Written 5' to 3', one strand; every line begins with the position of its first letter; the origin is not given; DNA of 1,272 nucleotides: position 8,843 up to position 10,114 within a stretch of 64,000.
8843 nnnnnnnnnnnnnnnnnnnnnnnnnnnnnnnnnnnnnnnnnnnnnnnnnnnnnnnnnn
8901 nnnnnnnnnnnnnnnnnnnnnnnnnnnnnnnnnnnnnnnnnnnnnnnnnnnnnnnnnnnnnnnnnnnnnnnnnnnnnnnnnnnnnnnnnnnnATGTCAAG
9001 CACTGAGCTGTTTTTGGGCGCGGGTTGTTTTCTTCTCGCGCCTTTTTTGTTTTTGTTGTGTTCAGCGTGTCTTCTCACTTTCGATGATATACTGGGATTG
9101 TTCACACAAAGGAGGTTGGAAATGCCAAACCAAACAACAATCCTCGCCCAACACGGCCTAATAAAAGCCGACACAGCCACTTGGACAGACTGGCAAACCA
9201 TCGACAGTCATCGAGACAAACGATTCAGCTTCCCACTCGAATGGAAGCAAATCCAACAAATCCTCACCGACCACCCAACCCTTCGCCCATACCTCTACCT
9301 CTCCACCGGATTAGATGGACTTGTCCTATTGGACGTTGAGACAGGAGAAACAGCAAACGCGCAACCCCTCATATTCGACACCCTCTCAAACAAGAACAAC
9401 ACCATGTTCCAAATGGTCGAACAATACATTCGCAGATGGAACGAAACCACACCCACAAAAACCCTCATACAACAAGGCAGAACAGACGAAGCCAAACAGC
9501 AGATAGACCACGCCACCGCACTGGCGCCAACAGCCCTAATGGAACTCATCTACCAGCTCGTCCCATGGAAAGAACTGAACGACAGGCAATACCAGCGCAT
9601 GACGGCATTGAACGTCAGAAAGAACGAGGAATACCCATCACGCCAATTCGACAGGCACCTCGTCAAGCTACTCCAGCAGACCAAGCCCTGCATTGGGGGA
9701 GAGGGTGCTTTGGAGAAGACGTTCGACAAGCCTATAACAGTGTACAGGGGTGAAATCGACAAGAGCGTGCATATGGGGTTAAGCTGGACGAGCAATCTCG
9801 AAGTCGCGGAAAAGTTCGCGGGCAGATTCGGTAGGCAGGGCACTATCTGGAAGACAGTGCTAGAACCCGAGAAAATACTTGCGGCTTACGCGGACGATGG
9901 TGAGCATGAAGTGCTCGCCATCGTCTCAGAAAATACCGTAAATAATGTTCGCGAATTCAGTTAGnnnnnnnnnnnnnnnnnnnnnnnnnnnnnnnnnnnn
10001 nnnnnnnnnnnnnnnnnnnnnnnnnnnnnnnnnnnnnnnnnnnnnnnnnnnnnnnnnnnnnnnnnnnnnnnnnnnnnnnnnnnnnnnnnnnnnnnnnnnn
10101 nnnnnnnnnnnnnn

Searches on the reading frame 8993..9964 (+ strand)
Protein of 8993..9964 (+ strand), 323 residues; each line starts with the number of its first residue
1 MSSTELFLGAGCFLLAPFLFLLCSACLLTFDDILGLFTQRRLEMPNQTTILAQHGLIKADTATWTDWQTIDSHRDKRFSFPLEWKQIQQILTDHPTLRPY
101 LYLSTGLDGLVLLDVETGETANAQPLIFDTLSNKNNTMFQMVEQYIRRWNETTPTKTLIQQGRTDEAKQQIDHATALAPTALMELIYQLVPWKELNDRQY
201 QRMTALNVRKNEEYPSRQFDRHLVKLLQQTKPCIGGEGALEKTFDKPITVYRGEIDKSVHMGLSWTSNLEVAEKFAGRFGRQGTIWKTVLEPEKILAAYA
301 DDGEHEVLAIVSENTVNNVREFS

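Call 11: search_protein_families(library=phrogs, proteins=[window:8993-9964:+], max_evalue=0.001)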
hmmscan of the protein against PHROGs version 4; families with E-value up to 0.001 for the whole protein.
window:8993-9964:+ (323 aa): 1 family
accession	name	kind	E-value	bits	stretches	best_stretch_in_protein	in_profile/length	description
phrog_4776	-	unknown function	9e-09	36.4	1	246-318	158-231/237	-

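Call 32: search_protein_families(library=pfam, proteins=[window:8993-9964:+], max_evalue=0.001)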
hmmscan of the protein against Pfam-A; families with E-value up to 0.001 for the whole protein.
window:8993-9964:+ (323 aa): 0 families
